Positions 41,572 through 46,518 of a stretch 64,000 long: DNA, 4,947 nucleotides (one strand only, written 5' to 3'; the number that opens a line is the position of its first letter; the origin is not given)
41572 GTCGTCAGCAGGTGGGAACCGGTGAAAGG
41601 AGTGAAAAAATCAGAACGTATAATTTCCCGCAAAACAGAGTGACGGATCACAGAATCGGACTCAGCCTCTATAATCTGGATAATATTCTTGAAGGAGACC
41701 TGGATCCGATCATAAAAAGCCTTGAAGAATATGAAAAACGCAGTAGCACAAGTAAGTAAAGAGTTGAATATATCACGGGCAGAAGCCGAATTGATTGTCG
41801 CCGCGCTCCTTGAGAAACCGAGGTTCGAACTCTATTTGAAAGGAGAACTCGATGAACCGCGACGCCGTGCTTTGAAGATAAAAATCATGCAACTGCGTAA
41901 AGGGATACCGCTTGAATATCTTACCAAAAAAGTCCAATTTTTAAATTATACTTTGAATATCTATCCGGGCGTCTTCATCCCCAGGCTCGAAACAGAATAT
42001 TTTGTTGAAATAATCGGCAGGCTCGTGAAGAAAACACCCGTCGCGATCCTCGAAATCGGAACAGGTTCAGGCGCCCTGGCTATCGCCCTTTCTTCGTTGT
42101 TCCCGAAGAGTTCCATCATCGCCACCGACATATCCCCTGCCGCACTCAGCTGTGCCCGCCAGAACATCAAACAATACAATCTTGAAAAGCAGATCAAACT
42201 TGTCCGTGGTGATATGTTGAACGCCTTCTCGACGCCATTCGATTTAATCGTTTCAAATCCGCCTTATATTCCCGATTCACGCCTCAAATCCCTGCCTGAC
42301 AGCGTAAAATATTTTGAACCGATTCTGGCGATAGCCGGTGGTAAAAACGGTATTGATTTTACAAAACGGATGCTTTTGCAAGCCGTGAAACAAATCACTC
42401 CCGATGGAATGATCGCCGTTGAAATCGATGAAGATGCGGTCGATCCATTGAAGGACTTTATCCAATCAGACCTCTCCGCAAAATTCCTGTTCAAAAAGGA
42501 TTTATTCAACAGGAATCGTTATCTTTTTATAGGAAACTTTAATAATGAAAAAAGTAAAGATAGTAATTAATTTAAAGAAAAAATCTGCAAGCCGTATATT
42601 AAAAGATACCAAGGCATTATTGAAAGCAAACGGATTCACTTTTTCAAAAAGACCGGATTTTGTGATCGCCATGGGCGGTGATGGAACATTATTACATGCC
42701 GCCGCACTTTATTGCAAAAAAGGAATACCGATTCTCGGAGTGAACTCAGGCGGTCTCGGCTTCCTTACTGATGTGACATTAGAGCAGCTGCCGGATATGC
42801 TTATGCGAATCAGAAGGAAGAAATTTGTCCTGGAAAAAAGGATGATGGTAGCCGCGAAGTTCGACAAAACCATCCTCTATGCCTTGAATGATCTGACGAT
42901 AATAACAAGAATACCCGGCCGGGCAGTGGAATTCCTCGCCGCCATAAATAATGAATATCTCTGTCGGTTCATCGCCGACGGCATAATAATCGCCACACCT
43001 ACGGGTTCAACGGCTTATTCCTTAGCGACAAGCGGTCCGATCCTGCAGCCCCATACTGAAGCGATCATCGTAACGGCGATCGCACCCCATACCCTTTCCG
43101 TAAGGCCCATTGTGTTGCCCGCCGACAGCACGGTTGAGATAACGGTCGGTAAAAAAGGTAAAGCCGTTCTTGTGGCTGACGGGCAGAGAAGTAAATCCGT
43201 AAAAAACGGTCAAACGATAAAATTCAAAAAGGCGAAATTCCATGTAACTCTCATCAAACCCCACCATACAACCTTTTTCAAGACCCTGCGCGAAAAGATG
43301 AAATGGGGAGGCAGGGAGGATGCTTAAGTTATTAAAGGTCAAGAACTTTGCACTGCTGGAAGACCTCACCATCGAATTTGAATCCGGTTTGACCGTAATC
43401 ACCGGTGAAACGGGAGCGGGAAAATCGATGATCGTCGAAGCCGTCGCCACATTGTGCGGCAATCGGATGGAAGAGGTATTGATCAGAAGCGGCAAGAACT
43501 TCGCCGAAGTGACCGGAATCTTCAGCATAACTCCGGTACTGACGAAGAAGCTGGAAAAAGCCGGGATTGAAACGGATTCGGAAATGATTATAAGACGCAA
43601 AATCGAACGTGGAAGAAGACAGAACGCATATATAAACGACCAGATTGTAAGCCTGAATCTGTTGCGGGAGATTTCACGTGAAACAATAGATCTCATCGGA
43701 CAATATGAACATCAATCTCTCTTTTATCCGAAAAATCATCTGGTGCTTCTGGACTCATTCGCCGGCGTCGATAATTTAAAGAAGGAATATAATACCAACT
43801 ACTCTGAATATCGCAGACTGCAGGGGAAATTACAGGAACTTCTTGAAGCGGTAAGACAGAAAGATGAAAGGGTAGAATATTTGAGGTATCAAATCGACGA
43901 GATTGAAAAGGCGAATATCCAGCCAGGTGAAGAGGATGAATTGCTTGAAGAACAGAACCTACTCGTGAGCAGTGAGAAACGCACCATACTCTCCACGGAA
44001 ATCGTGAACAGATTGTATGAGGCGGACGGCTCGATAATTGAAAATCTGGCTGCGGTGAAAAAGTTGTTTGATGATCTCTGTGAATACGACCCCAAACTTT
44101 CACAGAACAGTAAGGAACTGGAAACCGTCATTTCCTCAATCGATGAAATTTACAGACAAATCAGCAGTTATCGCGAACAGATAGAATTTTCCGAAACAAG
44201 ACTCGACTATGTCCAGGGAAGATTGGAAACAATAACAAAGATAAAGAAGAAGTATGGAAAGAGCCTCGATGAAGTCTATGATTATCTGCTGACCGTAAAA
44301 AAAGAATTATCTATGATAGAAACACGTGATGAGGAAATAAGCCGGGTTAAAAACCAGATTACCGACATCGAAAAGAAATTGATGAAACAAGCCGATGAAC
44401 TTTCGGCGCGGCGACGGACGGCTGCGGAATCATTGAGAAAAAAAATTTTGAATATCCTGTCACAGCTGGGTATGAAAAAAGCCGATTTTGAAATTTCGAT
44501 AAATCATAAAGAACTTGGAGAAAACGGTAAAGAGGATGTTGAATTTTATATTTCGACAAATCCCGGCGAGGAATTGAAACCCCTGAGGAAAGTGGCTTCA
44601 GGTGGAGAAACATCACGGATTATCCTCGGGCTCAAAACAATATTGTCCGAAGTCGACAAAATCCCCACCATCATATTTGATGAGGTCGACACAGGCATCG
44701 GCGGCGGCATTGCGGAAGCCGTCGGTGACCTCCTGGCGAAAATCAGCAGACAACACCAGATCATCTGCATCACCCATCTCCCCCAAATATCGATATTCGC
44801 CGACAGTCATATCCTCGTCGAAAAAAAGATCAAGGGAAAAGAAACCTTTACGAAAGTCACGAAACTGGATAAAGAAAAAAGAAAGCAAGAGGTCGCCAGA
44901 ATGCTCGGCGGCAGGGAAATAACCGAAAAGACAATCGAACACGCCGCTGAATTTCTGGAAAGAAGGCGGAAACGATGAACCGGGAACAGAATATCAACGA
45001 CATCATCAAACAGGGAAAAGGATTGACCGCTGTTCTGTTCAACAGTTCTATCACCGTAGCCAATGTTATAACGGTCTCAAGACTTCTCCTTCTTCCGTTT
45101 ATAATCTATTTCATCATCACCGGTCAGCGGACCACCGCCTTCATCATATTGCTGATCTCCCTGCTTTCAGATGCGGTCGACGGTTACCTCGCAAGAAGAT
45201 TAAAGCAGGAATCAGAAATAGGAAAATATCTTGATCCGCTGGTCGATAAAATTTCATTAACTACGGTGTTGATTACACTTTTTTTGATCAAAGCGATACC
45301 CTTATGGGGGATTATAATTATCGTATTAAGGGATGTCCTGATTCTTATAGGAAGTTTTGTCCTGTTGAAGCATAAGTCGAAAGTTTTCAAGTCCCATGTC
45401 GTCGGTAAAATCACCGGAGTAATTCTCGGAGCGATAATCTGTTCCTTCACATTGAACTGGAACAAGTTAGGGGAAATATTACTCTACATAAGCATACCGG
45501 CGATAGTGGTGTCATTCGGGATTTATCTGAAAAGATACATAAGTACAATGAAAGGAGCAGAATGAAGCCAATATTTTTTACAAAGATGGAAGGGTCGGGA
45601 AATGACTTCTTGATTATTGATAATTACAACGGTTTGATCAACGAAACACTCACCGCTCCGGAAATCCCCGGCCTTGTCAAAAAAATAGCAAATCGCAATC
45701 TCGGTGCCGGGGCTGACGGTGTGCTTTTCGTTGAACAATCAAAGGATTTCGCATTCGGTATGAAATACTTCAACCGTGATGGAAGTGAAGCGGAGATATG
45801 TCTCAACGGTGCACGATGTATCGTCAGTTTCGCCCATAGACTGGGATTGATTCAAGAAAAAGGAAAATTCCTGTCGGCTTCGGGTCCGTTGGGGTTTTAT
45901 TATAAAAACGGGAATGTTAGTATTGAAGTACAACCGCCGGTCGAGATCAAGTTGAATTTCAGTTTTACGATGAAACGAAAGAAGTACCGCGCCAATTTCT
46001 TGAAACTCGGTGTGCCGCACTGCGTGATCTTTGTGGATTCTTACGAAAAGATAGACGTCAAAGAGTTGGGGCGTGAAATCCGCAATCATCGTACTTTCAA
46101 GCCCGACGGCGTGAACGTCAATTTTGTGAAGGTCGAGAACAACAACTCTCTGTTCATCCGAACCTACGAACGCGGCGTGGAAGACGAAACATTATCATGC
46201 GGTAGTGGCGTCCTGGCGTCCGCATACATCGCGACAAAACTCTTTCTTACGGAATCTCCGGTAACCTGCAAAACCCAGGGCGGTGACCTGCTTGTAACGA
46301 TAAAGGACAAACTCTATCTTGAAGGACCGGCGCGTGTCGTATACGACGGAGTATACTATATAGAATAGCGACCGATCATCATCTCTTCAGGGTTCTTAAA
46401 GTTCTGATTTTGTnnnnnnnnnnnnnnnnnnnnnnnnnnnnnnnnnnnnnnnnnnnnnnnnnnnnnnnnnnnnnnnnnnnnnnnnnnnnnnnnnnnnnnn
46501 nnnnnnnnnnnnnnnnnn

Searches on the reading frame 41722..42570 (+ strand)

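Call 51: search_protein_families(library=pfam, proteins=[window:41722-42570:+], max_evalue=0.00001)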
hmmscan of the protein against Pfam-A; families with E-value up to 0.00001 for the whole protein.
window:41722-42570:+ (282 aa): 11 families
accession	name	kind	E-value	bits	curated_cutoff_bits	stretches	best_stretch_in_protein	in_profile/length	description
PF05175.20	MTS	-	3e-15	56.7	23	1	102-183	28-109/170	Methyltransferase small domain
PF13649.12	Methyltransf_25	-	6.4e-13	49.7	27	1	109-186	1-80/97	Methyltransferase domain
PF06325.19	PrmA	-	3.1e-12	47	22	1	95-179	152-233/296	Ribosomal protein L11 methyltransferase (PrmA)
PF13847.12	Methyltransf_31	-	1.3e-11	44.8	27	1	108-233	6-109/145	Methyltransferase domain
PF08242.18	Methyltransf_12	-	2.7e-10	41.3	30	1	110-179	1-72/98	Methyltransferase domain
PF08241.18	Methyltransf_11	-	1.1e-07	32.8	21.2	1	110-179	1-67/95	Methyltransferase domain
PF12847.13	Methyltransf_18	-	2.2e-07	31.4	27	1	98-170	8-79/151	Methyltransferase domain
PF01170.24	UPF0020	-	4.6e-07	30.2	22.3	1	129-182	76-131/197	RMKL-like, methyltransferase domain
PF09445.16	Methyltransf_15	-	1.2e-06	28.7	22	1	109-171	4-64/165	RNA cap guanine-N2 methyltransferase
PF00891.24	Methyltransf_2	-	3.2e-06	27.1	22.3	1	108-167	65-122/210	O-methyltransferase domain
PF01596.23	Methyltransf_3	-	5.6e-06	26.2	22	0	108-169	47-109/204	O-methyltransferase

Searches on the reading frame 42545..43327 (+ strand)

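Call 51: search_protein_families(library=pfam, proteins=[window:42545-43327:+], max_evalue=0.00001)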
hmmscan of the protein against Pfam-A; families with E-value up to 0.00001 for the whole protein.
window:42545-43327:+ (260 aa): 2 families
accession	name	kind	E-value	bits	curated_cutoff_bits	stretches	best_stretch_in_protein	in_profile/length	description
PF20143.4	NAD_kinase_C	-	3.6e-30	104.7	23.7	1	114-238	1-125/126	ATP-NAD kinase C-terminal domain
PF01513.26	NAD_kinase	-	2.5e-14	54.1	25.5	1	35-90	71-126/130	ATP-NAD kinase N-terminal domain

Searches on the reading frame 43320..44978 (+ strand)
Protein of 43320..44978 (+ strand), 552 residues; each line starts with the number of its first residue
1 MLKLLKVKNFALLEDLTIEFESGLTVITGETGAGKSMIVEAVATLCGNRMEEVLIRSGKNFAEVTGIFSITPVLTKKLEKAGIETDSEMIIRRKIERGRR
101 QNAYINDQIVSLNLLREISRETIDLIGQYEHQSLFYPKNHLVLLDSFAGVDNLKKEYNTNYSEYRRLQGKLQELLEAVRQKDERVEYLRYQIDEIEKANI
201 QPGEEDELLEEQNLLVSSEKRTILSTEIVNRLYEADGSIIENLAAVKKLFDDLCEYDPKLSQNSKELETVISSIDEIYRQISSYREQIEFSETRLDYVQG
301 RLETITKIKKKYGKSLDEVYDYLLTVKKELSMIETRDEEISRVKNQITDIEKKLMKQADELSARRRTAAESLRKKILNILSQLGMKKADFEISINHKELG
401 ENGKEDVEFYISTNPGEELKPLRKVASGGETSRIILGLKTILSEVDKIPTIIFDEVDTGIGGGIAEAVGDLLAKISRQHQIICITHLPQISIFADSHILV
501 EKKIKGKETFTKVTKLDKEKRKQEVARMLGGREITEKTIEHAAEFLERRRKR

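Call 51: search_protein_families(library=pfam, proteins=[window:43320-44978:+], max_evalue=0.00001)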
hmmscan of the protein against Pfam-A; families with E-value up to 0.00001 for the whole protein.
window:43320-44978:+ (552 aa): 5 families
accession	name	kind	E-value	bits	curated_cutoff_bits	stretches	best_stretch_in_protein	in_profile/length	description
PF02463.25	SMC_N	-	1.2e-17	64.6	40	1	2-503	2-214/220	RecF/RecN/SMC N terminal domain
PF13476.12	AAA_23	-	5.3e-14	53.7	27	1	5-289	2-201/201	AAA domain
PF13175.12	AAA_15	-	2.8e-09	37.5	32.1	1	1-487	1-370/374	AAA ATPase domain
PF13304.12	AAA_21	-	4.9e-07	30.5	27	0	132-490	49-302/304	AAA domain, putative AbiEii toxin, Type IV TA system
PF10046.14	BLOC1_2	-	5.5e-06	27.1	33.4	0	151-197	26-72/96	Biogenesis of lysosome-related organelles complex-1 subunit 2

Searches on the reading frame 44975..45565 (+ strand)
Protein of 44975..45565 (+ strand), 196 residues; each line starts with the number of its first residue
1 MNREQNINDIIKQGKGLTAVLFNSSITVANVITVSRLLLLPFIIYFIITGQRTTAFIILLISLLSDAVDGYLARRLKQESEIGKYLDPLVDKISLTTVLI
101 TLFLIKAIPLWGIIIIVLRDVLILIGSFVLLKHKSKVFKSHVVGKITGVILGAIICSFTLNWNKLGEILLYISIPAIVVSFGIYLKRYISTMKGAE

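Call 51: search_protein_families(library=pfam, proteins=[window:44975-45565:+], max_evalue=0.00001)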
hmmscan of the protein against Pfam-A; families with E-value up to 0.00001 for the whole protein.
window:44975-45565:+ (196 aa): 1 family
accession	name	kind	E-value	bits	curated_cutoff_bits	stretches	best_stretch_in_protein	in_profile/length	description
PF01066.26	CDP-OH_P_transf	-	1.1e-34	120.5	22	1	27-178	2-151/152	CDP-alcohol phosphatidyltransferase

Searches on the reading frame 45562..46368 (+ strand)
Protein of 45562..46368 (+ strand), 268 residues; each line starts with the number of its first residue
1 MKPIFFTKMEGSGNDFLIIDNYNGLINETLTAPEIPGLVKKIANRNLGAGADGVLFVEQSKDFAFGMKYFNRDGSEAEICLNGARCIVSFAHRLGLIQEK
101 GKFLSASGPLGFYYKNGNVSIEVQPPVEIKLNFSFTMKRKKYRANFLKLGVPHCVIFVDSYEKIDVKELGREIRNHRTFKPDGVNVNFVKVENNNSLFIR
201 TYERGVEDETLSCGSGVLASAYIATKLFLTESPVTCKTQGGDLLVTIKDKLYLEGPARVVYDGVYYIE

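Call 51: search_protein_families(library=pfam, proteins=[window:45562-46368:+], max_evalue=0.00001)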
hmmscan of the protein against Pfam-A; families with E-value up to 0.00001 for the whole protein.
window:45562-46368:+ (268 aa): 1 family
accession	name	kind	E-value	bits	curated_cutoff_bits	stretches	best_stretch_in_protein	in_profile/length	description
PF01678.24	DAP_epimerase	-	5.8e-44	149.5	34.7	2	148-258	4-119/121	Diaminopimelate epimerase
